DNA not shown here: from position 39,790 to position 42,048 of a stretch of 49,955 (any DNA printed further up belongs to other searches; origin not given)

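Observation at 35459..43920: Module A: ulosonic-acid synthase and CMP-activation core wired to heptose-type genes, a candidate undescribed pathway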

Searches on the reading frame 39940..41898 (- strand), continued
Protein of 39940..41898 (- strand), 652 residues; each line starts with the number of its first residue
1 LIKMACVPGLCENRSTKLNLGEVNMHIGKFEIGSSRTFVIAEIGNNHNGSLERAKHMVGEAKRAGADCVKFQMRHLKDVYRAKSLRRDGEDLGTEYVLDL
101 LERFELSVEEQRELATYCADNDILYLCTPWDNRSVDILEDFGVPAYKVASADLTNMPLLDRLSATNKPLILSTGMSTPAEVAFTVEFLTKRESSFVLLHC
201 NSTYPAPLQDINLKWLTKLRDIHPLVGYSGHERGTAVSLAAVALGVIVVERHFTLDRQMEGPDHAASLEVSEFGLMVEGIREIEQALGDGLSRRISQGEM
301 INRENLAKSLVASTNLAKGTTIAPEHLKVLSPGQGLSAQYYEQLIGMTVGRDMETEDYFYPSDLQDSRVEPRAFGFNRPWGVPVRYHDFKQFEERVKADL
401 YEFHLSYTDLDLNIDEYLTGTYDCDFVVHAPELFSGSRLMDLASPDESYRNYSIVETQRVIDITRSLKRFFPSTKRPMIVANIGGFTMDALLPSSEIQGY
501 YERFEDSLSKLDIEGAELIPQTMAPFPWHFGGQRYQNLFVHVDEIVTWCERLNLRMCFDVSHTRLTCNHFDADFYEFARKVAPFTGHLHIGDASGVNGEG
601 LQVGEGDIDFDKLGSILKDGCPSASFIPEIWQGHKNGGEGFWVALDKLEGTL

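Call 21: search_solved_structures(query=window:39940-41832:-, max_evalue=0.00001)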
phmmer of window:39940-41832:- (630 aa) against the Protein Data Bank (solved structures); distinct sequences matched with E-value up to 0.00001: 8.
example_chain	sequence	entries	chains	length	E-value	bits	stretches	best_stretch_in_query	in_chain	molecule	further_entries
8h2c_A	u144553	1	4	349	3.8e-48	167.4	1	3-341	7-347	Pseudaminic acid synthase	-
4ipi_A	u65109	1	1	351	2.2e-45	158.3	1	5-327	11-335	Polysialic acid capsule biosynthesis protein SiaC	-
4ipj_A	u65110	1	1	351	3.1e-45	157.8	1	5-327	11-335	Polysialic acid capsule biosynthesis protein SiaC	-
1xuu_A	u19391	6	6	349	4.1e-45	157.4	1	5-327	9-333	polysialic acid capsule biosynthesis protein SiaC | N-acetylneuraminate synthase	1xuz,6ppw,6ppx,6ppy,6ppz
2wqp_A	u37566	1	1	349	1e-43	152.8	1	5-327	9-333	POLYSIALIC ACID CAPSULE BIOSYNTHESIS PROTEIN SIAC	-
1vli_A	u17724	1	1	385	2.2e-42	148.3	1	13-332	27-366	Spore coat polysaccharide biosynthesis protein spsE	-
6ncs_A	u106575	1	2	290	8.3e-39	136.5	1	4-282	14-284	N-acetylneuraminic acid (Sialic acid) synthetase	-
3g8r_A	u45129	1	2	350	6.1e-28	100.7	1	13-321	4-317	Probable spore coat polysaccharide biosynthesis protein E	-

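Call 45: predict_structure(alignment_id=A1)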
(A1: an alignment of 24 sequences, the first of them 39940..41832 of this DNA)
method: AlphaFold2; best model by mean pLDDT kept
length: 630 residues; sequences in the alignment: 24
mean_pLDDT: 75.9   pTM: 0.51
mean pLDDT of the five models: 75.9, 72.1, 71.5, 70.3, 67.6
residues with pLDDT >= 90: 145; 70-90: 301; 50-70: 98; < 50: 86
segments of 3 or more residues with pLDDT < 50: 62-71, 181-188, 270-285, 309-311, 412-415, 463-468, 502-518, 571-584, 609-615
pLDDT, mean of each block of 10 residues (from residue 1): 83 86 88 96 93 58 46 60 86 95 89 89 86 86 93 81 93 83 42 82 86 83 90 78 81 93 64 40 54 91 75 60 83 75 65 82 77 83 74 85 83 55 82 88 91 84 52 76 89 82 40 45 77 80 70 87 80 39 61 88 70 54 73
secondary structure, 60 per line:
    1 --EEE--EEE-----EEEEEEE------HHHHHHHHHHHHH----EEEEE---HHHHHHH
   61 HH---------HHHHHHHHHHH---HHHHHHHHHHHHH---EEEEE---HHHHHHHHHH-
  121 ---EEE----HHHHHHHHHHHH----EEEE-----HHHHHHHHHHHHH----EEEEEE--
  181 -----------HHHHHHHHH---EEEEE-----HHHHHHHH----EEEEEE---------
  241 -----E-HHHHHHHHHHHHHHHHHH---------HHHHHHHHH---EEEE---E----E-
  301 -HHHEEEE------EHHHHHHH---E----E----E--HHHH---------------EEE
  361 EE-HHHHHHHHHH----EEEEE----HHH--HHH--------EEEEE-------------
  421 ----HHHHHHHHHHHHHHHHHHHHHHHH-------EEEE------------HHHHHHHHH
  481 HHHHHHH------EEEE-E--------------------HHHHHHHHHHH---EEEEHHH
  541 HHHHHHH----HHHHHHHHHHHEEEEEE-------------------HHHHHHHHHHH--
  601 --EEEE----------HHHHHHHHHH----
elements in order: E3-5 E8-10 E16-22 H29-41 E46-50 H54-62 H72-82 H86-98 E102-106 H110-119 E124-126 H131-142 E147-150 H156-168 E173-178 H192-200 E204-208 H214-221 E226-231 H248-265 H275-283 E287-290 E305-308 H316-322 H339-342 E358-362 H364-373 E378-382 E403-407 H425-448 E456-459 H472-487 E494-497 H520-530 E534-537 H538-547 H552-562 E563-568 H588-598 E603-606 H617-626

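Call 48: fold_search(model_id=the predicted structure, library=pdb)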
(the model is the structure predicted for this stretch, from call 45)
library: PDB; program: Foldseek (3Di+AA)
matches with E <= 10: 1862; with E <= 0.001: 609
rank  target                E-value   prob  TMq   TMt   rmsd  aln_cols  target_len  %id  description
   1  4ipj                  4.1e-28  1.00  0.40  0.70  13.2       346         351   31  Crystal Structure of R314K N-acetyl Neuraminic Acid Synthase from Neiserria meningitidis with Malate bound (released 2013-04-10)
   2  4ipi                  8.5e-28  1.00  0.40  0.70  13.2       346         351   31  Crystal Structure of R314A N-acetyl Neuraminic Acid Synthase from Neiserria meningitidis with Malate bound (released 2013-04-10)
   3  8h2c_C                1.2e-27  1.00  0.39  0.70  13.2       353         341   31  Crystal structure of the pseudaminic acid synthase PseI from Campylobacter jejuni (released 2022-11-09)
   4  2wqp                  2.2e-27  1.00  0.40  0.71  13.2       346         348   30  Crystal structure of sialic acid synthase NeuB-inhibitor complex (released 2009-09-15)
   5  1xuu                  5.2e-27  1.00  0.40  0.70  13.2       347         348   30  Crystal structure of sialic acid synthase (NeuB) in complex with Mn2+ and Malate from Neisseria meningitidis (released 2004-11-02)
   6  8h2c_A                7.8e-27  1.00  0.40  0.72  12.9       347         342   32  Crystal structure of the pseudaminic acid synthase PseI from Campylobacter jejuni (released 2022-11-09)
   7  8h2c_D                3.8e-26  1.00  0.40  0.72  12.8       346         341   32  Crystal structure of the pseudaminic acid synthase PseI from Campylobacter jejuni (released 2022-11-09)
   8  1vli                  5.8e-25  1.00  0.38  0.65  24.6       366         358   28  Crystal structure of Spore coat polysaccharide biosynthesis protein spsE (BSU37870) from Bacillus subtilis at 2.38 A res (released 2004-09-21)
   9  8h2c_B                9.7e-25  1.00  0.39  0.71  12.9       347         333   31  Crystal structure of the pseudaminic acid synthase PseI from Campylobacter jejuni (released 2022-11-09)
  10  3g8r_B                1.8e-20  1.00  0.37  0.67  14.0       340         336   24  Crystal structure of putative spore coat polysaccharide biosynthesis protein E from Chromobacterium violaceum ATCC 124 (released 2009-04-07)
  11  6ncs_A                7.3e-20  1.00  0.40  0.85   3.8       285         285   32  Crystal structure of N-acetylneuraminic acid (Sialic acid) synthetase from Leptospira borgpetersenii serovar Hardjo-bo (released 2018-12-26)
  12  3g8r_A                1.0e-18  1.00  0.37  0.67  14.0       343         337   24  Crystal structure of putative spore coat polysaccharide biosynthesis protein E from Chromobacterium violaceum ATCC 124 (released 2009-04-07)
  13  1rzm_A                2.9e-11  1.00  0.34  0.61   5.4       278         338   16  Crystal structure of 3-deoxy-D-arabino-heptulosonate-7-phosphate synthase (DAHPS) from Thermotoga maritima complexed w (released 2004-08-10)
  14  3pg8_B                2.1e-10  1.00  0.34  0.77   4.9       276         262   15  Truncated form of 3-deoxy-D-arabino-heptulosonate 7-phosphate synthase from Thermotoga maritima (released 2011-01-26)
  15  1zco_A                2.7e-10  1.00  0.34  0.76   4.1       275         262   13  Crystal structure of pyrococcus furiosus 3-deoxy-D-arabino-heptulosonate 7-phosphate synthase (released 2005-10-18)
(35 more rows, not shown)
